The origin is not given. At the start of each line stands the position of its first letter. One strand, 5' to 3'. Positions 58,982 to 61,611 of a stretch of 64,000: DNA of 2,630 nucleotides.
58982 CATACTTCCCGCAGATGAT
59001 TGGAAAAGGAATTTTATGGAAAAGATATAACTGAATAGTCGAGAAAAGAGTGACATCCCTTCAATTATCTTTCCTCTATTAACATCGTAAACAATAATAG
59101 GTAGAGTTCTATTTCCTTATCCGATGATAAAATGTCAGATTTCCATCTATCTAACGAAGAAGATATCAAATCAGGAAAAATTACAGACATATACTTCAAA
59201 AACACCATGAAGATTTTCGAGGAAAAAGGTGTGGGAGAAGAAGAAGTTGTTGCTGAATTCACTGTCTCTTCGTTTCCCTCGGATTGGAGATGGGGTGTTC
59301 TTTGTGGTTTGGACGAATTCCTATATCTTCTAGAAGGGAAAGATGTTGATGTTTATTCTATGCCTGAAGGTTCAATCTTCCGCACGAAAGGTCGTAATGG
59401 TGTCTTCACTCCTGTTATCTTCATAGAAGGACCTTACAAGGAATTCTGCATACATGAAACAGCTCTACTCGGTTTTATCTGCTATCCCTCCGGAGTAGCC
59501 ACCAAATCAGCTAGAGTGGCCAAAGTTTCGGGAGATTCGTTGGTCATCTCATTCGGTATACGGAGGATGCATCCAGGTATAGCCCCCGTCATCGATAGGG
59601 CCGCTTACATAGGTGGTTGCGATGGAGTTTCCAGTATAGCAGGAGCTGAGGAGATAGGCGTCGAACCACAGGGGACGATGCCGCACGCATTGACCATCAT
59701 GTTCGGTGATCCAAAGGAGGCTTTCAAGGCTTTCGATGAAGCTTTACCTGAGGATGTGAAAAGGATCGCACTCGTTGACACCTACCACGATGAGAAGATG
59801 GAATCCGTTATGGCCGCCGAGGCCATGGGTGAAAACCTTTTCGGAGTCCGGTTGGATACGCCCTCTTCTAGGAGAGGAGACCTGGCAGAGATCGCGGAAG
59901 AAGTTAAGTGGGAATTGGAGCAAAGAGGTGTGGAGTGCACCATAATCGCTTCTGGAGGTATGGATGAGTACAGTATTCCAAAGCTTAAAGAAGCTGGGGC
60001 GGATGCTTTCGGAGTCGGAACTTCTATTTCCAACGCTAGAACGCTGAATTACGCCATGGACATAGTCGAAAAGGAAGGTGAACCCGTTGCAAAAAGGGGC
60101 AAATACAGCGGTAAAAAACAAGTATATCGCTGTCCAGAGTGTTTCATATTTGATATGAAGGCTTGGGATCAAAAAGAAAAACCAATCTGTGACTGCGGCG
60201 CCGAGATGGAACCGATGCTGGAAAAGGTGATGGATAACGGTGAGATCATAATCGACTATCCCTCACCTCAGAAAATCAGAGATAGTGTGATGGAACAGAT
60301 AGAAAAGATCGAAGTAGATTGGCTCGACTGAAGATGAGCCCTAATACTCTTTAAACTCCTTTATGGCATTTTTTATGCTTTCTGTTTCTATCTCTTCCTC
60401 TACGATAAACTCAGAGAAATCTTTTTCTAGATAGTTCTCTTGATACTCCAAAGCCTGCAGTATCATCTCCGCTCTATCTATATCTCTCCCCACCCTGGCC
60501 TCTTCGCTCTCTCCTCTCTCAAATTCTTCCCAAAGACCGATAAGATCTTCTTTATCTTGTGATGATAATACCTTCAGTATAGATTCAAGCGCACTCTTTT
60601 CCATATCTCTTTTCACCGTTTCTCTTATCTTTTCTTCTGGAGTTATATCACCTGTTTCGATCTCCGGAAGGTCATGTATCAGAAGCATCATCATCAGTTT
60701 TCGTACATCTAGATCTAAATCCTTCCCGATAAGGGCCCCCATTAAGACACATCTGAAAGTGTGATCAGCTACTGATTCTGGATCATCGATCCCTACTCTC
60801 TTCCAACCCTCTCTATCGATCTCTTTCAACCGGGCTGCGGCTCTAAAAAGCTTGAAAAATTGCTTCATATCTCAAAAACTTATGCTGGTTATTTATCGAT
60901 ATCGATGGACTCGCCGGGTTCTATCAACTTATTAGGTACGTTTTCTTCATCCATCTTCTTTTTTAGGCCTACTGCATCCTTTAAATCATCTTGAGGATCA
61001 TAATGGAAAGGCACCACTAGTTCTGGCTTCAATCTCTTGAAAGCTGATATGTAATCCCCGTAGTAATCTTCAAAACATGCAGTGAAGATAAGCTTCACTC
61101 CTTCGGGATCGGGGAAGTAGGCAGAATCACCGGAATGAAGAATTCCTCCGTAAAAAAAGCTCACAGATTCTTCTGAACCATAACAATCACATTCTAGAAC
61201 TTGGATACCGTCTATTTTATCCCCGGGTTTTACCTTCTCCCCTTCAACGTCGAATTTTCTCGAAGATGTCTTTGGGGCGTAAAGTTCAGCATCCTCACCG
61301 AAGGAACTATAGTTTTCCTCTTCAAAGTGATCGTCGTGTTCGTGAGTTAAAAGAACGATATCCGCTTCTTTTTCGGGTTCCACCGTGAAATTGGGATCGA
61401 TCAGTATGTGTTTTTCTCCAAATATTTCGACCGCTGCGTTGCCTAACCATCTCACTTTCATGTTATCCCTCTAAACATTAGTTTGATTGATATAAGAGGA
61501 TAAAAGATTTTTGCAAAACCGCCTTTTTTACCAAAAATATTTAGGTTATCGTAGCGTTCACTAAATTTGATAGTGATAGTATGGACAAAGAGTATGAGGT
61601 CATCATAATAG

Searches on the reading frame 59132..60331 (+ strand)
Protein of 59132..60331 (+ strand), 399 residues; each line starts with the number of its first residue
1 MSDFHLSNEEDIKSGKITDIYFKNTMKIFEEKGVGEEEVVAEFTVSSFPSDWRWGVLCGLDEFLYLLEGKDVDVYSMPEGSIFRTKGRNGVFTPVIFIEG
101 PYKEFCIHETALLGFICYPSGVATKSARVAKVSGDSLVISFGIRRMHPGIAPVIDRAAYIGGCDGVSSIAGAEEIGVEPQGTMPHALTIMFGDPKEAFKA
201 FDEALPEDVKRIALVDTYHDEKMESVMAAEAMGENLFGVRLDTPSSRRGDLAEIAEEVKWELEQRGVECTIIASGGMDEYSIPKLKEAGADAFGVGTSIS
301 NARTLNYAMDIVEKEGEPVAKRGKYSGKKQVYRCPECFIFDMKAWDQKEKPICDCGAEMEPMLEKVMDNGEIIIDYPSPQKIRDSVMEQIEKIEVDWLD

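Call 27: search_protein_families(library=ncbifam, proteins=[window:59132-60331:+], max_evalue=1e-10)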
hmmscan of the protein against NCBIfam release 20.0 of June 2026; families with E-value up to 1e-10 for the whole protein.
window:59132-60331:+ (399 aa): 9 families
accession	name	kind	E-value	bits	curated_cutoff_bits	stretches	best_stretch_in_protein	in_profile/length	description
NF006415.0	PRK08662.1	equivalog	3.8e-150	499.9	243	1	3-394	3-379/381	nicotinate phosphoribosyltransferase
NF006696.0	PRK09243.1-3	equivalog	1.2e-55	189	503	1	73-393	99-415/451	nicotinate phosphoribosyltransferase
TIGR01513.1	NAPRTase_put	equivalog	7.2e-52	176.8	297.4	1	71-396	86-434/452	nicotinate phosphoribosyltransferase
NF006698.0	PRK09243.1-5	equivalog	3.8e-45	154.5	531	1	93-393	117-418/440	nicotinate phosphoribosyltransferase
NF009131.0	PRK12484.1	equivalog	1.2e-43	149.5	330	1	73-393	93-412/455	nicotinate phosphoribosyltransferase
NF006695.0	PRK09243.1-2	equivalog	1.5e-43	149.2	469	1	70-302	91-320/480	nicotinate phosphoribosyltransferase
NF006694.0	PRK09243.1-1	equivalog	6.8e-37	127.2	663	1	93-302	109-319/485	nicotinate phosphoribosyltransferase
NF005529.0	PRK07188.1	equivalog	3.9e-36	124.7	378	1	9-326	16-345/358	nicotinate phosphoribosyltransferase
NF006697.0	PRK09243.1-4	equivalog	2.7e-27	95.5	776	1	74-301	97-319/488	nicotinate phosphoribosyltransferase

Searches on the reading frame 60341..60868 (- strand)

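Call 66: search_protein_families(library=pfam, proteins=[window:60341-60868:-], max_evalue=0.000001)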
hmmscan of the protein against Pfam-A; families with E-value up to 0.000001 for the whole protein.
window:60341-60868:- (175 aa): 3 families
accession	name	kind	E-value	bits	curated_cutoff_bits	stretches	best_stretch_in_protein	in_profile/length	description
PF13023.12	HD_3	-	4.9e-42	144.1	22.5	1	12-153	2-148/165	HD domain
PF12917.13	YfbR-like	-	8.7e-10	39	25.9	1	7-143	2-142/182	5'-deoxynucleotidase YfbR-like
PF01966.28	HD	-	1.4e-07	32.3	22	1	33-134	1-114/116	HD domain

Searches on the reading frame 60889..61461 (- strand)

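Call 66: search_protein_families(library=pfam, proteins=[window:60889-61461:-], max_evalue=0.000001)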
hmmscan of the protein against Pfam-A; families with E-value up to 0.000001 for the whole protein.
window:60889-61461:- (190 aa): 1 family
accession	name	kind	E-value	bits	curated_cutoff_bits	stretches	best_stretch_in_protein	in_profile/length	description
PF13483.12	Lactamase_B_3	-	1.6e-08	35.1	24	1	2-53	1-57/160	Beta-lactamase superfamily domain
